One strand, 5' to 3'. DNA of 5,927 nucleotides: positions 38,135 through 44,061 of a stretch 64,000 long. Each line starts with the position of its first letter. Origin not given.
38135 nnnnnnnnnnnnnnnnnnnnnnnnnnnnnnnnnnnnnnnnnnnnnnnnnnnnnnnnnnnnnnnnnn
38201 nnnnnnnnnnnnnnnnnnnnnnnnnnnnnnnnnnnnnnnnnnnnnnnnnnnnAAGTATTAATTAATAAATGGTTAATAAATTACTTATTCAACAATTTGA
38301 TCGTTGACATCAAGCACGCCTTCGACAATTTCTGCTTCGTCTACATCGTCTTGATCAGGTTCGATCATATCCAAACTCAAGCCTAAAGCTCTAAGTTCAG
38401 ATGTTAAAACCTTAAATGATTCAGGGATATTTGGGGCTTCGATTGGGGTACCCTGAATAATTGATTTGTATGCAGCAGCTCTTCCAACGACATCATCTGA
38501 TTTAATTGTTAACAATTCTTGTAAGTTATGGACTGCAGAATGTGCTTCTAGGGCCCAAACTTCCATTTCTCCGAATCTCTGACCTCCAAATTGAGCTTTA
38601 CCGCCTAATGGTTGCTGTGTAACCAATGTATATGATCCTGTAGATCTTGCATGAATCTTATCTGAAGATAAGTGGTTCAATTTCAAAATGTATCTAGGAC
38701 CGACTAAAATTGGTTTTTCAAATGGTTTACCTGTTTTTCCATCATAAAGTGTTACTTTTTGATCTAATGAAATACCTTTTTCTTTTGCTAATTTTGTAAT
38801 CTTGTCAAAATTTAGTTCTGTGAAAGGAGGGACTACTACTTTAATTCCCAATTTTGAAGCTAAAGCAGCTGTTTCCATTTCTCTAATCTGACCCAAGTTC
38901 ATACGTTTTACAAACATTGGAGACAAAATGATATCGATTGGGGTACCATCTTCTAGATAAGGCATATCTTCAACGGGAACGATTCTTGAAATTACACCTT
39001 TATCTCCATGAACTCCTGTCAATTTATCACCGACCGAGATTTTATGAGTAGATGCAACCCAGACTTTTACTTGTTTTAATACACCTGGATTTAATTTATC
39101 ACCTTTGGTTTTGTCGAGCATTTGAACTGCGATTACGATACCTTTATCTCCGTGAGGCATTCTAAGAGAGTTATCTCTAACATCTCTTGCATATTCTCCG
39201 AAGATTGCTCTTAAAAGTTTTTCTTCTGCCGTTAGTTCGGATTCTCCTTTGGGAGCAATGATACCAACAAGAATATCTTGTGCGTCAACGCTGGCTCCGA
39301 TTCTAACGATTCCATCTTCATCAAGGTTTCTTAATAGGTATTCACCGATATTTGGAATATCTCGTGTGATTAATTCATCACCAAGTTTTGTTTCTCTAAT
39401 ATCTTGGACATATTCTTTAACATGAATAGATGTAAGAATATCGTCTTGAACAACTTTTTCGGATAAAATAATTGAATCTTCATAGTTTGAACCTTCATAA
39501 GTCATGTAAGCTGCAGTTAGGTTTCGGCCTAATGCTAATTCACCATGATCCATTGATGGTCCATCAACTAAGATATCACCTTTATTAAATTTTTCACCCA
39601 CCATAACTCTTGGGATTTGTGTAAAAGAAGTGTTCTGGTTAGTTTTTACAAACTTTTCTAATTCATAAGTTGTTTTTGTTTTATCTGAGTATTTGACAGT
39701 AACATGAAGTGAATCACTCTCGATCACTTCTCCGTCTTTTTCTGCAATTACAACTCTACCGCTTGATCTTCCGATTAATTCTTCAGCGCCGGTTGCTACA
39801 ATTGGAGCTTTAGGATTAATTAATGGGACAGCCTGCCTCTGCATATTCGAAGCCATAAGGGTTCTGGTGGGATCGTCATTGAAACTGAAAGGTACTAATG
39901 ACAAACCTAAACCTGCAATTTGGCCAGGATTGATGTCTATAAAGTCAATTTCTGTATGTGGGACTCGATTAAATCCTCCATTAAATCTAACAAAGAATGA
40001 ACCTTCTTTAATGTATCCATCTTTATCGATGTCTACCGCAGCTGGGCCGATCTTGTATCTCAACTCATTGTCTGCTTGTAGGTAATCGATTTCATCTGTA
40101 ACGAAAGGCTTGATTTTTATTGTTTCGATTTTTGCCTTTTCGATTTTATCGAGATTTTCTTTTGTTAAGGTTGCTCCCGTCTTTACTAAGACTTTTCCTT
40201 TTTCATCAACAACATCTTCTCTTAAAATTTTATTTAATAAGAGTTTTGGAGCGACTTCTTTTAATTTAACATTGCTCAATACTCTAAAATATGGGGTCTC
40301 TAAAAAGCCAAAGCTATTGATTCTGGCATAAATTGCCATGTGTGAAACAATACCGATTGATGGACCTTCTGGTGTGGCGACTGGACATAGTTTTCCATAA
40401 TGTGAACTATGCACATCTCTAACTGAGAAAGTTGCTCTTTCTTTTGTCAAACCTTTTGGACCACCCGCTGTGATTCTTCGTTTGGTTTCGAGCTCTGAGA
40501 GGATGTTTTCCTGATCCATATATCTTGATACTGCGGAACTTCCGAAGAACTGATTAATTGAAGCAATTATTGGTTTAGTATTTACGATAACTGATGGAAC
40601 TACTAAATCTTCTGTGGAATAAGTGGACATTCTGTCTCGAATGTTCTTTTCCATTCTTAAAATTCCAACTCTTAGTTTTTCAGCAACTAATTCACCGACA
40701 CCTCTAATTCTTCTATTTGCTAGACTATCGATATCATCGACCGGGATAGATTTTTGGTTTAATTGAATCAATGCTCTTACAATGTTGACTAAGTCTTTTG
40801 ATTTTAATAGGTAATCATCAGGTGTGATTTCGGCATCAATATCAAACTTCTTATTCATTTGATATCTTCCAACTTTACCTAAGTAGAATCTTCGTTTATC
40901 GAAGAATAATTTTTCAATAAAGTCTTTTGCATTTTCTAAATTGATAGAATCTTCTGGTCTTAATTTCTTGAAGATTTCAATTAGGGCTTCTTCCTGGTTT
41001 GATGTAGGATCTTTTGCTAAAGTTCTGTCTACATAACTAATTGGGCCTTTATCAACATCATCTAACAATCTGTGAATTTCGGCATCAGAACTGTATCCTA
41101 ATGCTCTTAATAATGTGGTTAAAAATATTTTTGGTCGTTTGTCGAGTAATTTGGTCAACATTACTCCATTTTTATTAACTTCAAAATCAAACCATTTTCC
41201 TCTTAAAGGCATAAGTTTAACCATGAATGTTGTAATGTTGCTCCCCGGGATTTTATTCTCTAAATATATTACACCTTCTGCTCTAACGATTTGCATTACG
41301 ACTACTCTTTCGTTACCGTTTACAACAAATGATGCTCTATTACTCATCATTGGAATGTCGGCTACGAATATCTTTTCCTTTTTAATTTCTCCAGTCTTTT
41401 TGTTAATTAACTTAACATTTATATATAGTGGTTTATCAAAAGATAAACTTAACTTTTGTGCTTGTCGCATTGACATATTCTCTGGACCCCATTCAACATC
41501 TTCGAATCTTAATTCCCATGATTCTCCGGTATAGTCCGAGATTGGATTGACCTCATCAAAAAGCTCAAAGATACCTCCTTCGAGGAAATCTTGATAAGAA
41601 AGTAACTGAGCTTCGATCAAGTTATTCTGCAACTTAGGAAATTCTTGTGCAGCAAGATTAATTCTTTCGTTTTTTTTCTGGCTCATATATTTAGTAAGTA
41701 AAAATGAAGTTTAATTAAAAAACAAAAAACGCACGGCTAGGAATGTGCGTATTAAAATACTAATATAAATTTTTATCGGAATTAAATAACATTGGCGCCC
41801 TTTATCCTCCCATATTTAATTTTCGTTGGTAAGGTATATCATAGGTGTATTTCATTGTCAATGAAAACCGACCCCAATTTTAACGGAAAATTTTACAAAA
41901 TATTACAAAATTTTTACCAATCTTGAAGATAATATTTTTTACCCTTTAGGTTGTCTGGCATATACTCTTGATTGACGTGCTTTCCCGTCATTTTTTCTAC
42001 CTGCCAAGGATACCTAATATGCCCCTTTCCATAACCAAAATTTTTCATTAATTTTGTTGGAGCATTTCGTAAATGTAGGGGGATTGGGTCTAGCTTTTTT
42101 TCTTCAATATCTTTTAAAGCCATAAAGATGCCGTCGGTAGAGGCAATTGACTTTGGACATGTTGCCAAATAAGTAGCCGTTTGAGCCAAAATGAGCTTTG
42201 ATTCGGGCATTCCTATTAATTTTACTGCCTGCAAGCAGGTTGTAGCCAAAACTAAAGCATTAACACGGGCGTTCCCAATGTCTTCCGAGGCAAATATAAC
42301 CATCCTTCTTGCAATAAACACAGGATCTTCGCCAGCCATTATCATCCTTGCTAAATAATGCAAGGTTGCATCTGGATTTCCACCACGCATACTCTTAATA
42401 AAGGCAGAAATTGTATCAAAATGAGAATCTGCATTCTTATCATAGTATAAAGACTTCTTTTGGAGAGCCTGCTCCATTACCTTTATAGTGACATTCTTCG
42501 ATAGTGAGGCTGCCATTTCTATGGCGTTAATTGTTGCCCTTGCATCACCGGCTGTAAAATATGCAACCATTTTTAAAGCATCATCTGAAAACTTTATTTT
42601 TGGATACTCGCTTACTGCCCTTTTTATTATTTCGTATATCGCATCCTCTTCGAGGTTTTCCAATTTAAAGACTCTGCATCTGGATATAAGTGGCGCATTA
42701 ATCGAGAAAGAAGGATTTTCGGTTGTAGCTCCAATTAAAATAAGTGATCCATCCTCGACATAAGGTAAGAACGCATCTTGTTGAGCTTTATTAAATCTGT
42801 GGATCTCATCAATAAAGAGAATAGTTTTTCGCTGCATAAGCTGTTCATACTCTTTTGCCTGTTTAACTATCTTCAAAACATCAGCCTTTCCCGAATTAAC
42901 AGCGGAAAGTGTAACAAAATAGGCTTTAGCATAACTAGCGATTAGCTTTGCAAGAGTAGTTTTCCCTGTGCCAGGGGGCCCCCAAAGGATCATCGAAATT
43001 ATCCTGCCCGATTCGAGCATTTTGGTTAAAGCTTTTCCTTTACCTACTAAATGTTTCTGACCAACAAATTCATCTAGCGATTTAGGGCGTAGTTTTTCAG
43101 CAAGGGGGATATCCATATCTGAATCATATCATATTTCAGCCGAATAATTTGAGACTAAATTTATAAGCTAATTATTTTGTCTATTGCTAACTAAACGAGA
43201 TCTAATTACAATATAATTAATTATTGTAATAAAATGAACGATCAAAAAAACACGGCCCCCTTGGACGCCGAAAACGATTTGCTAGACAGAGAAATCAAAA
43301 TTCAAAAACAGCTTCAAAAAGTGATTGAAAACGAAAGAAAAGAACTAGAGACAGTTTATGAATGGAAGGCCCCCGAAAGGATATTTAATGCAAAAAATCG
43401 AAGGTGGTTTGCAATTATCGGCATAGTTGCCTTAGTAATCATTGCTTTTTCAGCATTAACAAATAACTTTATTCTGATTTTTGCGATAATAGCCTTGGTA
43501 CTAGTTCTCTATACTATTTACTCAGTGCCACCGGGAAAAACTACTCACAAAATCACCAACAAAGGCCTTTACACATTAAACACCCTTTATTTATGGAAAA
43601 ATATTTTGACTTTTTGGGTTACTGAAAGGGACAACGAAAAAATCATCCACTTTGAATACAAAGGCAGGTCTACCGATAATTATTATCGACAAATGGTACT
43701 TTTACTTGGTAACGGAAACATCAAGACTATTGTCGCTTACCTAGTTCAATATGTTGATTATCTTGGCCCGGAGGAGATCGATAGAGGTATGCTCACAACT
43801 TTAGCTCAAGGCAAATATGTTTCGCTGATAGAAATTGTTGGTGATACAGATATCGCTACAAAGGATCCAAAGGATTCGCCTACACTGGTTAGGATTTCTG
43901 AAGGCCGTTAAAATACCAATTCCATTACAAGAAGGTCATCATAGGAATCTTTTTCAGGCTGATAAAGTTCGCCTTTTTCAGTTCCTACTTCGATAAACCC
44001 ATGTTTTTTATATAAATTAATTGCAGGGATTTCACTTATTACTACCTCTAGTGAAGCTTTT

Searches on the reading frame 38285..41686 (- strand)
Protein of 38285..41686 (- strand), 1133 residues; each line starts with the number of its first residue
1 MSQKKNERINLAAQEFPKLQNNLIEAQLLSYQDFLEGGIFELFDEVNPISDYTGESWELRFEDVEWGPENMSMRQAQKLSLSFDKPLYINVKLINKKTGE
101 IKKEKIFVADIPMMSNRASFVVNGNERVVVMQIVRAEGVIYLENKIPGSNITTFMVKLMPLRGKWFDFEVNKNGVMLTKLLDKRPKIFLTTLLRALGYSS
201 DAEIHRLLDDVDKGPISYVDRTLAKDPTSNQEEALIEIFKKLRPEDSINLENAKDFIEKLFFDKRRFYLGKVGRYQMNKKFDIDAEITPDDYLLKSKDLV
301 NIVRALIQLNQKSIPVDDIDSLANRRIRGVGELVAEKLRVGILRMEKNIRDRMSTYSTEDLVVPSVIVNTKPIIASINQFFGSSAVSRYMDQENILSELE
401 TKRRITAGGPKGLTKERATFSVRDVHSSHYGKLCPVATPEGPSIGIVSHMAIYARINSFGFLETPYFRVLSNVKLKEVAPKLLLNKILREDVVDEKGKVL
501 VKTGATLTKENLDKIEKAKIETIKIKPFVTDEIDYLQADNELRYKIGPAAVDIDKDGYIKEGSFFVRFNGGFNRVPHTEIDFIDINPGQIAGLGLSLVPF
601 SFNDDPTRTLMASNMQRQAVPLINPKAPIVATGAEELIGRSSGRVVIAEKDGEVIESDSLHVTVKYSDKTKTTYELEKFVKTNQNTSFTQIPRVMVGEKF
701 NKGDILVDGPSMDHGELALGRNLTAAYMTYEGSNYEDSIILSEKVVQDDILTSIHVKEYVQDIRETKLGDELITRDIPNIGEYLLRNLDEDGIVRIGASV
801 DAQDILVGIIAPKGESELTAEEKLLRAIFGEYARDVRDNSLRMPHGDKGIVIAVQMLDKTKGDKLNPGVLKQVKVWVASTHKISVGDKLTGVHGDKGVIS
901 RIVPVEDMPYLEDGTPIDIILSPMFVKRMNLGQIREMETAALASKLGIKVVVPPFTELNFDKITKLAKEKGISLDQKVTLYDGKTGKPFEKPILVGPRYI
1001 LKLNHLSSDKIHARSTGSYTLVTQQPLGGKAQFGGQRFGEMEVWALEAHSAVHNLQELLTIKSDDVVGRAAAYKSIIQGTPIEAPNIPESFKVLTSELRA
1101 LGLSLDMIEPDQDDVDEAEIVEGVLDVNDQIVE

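Call 35: search_protein_families(library=pfam, proteins=[window:38285-41686:-], max_evalue=0.001)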
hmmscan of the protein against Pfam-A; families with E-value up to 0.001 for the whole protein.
window:38285-41686:- (1133 aa): 6 families
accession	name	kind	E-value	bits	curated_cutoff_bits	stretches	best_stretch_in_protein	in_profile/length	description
PF00562.33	RNA_pol_Rpb2_6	-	4.4e-105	352.3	23.4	1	648-1032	2-373/373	RNA polymerase Rpb2, domain 6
PF04561.19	RNA_pol_Rpb2_2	-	1.5e-27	97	21.7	1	139-328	4-190/190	RNA polymerase Rpb2, domain 2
PF04560.25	RNA_pol_Rpb2_7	-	3.9e-23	82.1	32.1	1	1034-1108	1-85/87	RNA polymerase Rpb2, domain 7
PF04565.21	RNA_pol_Rpb2_3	-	1.2e-21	77.1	21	1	389-456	2-68/68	RNA polymerase Rpb2, domain 3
PF10385.14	RNA_pol_Rpb2_45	-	4.7e-13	49.4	28.2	1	527-585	7-65/66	RNA polymerase beta subunit external 1 domain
PF04563.20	RNA_pol_Rpb2_1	-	8.1e-13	48.8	28.2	1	23-373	2-201/203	RNA polymerase beta subunit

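Call 41: list_cluster_members(proteins=[window:38288-41686:-, window:33353-33820:-, window:26338-27579:-, window:62279-63418:-, window:61764-62273:-, L001:8943-9995:+, L001:7708-8943:+, window:5312-6766:-])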
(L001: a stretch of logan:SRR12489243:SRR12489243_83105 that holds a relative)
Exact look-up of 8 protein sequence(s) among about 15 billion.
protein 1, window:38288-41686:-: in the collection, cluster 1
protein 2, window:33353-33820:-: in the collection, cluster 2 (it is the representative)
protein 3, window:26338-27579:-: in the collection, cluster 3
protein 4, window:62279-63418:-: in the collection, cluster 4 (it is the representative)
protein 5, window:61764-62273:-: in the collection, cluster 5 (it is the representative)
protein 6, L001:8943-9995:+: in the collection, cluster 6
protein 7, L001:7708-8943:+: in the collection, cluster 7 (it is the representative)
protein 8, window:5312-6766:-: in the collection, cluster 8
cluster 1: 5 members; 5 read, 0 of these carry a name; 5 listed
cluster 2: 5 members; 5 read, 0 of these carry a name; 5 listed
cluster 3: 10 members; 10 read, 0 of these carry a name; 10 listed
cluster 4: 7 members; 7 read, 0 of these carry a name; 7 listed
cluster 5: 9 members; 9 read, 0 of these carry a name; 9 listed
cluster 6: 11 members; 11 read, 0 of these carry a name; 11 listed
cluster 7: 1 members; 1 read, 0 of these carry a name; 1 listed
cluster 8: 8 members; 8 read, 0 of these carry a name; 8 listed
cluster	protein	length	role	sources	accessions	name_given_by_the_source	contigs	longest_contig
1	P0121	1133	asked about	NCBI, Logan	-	-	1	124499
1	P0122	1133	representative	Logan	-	-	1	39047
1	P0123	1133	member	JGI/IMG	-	-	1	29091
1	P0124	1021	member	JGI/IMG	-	-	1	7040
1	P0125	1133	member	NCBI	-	-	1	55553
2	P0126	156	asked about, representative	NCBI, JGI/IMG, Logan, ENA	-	-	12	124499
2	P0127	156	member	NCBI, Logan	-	-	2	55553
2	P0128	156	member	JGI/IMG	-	-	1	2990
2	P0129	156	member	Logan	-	-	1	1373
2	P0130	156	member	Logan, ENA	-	-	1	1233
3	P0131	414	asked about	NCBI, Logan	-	-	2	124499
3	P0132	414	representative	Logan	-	-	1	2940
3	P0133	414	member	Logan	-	-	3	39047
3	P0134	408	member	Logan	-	-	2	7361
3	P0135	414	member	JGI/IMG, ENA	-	-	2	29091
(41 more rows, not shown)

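Call 43: find_homologous_proteins(query=window:38288-41686:-, max_evalue=1e-50)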
Query window:38288-41686:- (1133 aa): 7782 proteins with E <= 1e-50 among 8000 candidates; the best 120 are listed.
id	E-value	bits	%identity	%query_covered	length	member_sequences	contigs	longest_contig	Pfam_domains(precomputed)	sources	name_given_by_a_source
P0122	0.0e+0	2506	100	100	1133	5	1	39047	PF04565.22,PF04561.20,PF04560.26,PF10385.15,PF04563.21,PF00562.34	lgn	-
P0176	0.0e+0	2234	87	100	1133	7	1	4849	PF04565.22,PF04561.20,PF04560.26,PF10385.15,PF04563.21,PF00562.34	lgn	-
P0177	0.0e+0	2195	86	100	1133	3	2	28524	PF04565.22,PF04561.20,PF04560.26,PF10385.15,PF04563.21,PF00562.34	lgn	-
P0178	0.0e+0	2113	81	100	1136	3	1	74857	PF04565.22,PF04561.20,PF04560.26,PF10385.15,PF04563.21,PF00562.34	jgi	jgi:DNA-directed RNA polymerase subunit beta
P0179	0.0e+0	2033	79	100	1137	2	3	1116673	PF04565.22,PF04561.20,PF04560.26,PF10385.15,PF04563.21,PF00562.34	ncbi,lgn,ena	-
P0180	0.0e+0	2003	78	99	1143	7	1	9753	PF04565.22,PF04561.20,PF04560.26,PF10385.15,PF04563.21,PF00562.34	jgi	jgi:DNA-directed RNA polymerase subunit beta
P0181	0.0e+0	1989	77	100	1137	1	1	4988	PF04565.22,PF04561.20,PF04560.26,PF10385.15,PF04563.21,PF00562.34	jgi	jgi:DNA-directed RNA polymerase subunit beta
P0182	0.0e+0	1977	77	99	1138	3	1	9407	PF04565.22,PF04561.20,PF04560.26,PF10385.15,PF04563.21,PF00562.34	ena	-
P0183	0.0e+0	1939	76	99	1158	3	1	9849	PF04565.22,PF04561.20,PF04560.26,PF10385.15,PF04563.21,PF00562.34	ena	-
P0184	0.0e+0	1927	74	100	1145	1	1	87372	PF04565.22,PF04561.20,PF04560.26,PF10385.15,PF04563.21,PF00562.34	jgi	jgi:DNA-directed RNA polymerase subunit beta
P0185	0.0e+0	1869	73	99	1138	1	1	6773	PF04565.22,PF04561.20,PF04560.26,PF10385.15,PF04563.21,PF00562.34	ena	-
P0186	0.0e+0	1847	72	99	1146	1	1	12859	PF04565.22,PF04561.20,PF04560.26,PF10385.15,PF04563.21,PF00562.34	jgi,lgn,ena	-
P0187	0.0e+0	1843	72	99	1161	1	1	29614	PF04565.22,PF04561.20,PF04560.26,PF10385.15,PF04563.21,PF00562.34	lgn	-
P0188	0.0e+0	1838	72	98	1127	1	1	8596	PF04565.22,PF04561.20,PF04560.26,PF10385.15,PF04563.21,PF00562.34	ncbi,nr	ncbi:DNA-directed RNA polymerase subunit beta, partial [Candidatus Dojkabacteria bacterium]|nr:DNA-d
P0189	0.0e+0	1835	71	99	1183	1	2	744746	PF04565.22,PF04561.20,PF04560.26,PF10385.15,PF04563.21,PF00562.34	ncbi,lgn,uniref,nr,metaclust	ncbi:MAG: DNA-directed RNA polymerase subunit beta [candidate division WS6 bacterium OLB20]|uniref:D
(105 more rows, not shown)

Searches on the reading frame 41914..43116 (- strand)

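Call 35: search_protein_families(library=pfam, proteins=[window:41914-43116:-], max_evalue=0.001)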
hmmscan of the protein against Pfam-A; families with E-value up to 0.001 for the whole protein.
window:41914-43116:- (400 aa): 19 families
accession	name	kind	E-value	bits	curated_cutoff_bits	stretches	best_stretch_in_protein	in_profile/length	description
PF12002.13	MgsA_C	-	2.4e-53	180.9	27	1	245-397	1-149/167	MgsA AAA+ ATPase C terminal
PF16193.11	AAA_assoc_2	-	3.2e-21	75.8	34.3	1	173-244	4-81/81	AAA C-terminal domain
PF00004.35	AAA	-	1.2e-18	68.2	21.2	1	42-149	1-125/131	ATPase family associated with various cellular activities (AAA)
PF05496.18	RuvB_N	-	1.2e-15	58.1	27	1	9-139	1-128/159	Holliday junction DNA helicase RuvB P-loop domain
PF07728.20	AAA_5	-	1.7e-09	38.2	22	1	42-130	2-100/139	AAA domain (dynein-related subfamily)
PF13173.12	AAA_14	-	9.1e-07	29.4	27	1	42-114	5-80/129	AAA domain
PF13191.12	AAA_16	-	4.5e-06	27.7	32.6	0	22-72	7-60/167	AAA ATPase domain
PF13604.12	AAA_30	-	6.8e-06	26.4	27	1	28-131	8-125/191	AAA domain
PF20720.3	nSTAND3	-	2.2e-05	24.6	27.2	1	42-105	20-74/155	Novel STAND NTPase 3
PF13401.12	AAA_22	-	2.5e-05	25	27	0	42-107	8-77/130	AAA domain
PF00158.32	Sigma54_activat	-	2.5e-05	24.5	20.2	0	97-134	94-131/168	Sigma-54 interaction domain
PF00931.28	NB-ARC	-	0.0001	22.1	23.5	0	29-61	8-40/248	NB-ARC domain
PF07724.20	AAA_2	-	0.00011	22.7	27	1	39-125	3-104/166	AAA domain (Cdc48 subfamily)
PF01078.27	Mg_chelatase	-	0.00011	22.1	20.3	0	41-61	24-44/207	Magnesium chelatase, subunit ChlI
PF00910.28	RNA_helicase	-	0.0003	21.7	21.5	0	43-114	2-69/105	RNA helicase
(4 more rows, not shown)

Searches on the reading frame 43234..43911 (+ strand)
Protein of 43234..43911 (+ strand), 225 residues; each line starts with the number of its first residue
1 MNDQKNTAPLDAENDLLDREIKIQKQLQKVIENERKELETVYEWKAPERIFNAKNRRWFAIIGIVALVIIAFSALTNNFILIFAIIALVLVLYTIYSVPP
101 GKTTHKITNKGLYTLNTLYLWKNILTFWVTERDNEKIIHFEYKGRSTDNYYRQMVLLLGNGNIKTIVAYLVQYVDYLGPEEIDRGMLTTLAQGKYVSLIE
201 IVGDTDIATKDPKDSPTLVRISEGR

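Call 35: search_protein_families(library=pfam, proteins=[window:43234-43911:+], max_evalue=0.001)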
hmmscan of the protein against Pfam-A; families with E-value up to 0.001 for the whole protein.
window:43234-43911:+ (225 aa): 0 families

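Call 37: search_protein_families(library=pfam, proteins=[window:43234-43911:+], max_evalue=5)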
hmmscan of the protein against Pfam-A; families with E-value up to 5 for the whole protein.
window:43234-43911:+ (225 aa): 10 families
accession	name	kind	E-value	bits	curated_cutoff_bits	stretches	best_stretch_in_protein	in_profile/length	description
PF20990.2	DUF2207_C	-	0.0014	18.9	33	1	23-125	100-210/247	Predicted membrane protein (DUF2207) C-terminal domain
PF24661.1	DUF7649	-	0.0027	18.2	27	1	55-96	3-44/85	Domain of unknown function (DUF7649)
PF01040.23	UbiA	-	0.0062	16.3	34.2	1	48-99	61-108/250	UbiA prenyltransferase family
PF18949.5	DUF5693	-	0.028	13.4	29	1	16-95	279-358/609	Family of unknown function (DUF5693)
PF14379.11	Myb_CC_LHEQLE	-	0.036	14.2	29.1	1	17-43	17-43/48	MYB-CC type transfactor, LHEQLE motif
PF13630.11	SdpI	-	0.046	14.3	28.2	1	57-97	31-71/71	SdpI/YfhL protein family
PF18923.6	DUF5673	-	0.064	13.7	26.7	1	106-147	4-43/66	Domain of unknown function (DUF5673)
PF14256.11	YwiC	-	0.079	13.7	25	1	52-98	54-100/126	YwiC-like protein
PF14970.11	TEDC1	-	0.14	12.9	27.4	1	8-51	117-160/169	Tubulin epsilon and delta complex protein 1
PF10003.15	DUF2244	-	0.24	11.6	27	1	58-96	14-54/138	Integral membrane protein (DUF2244)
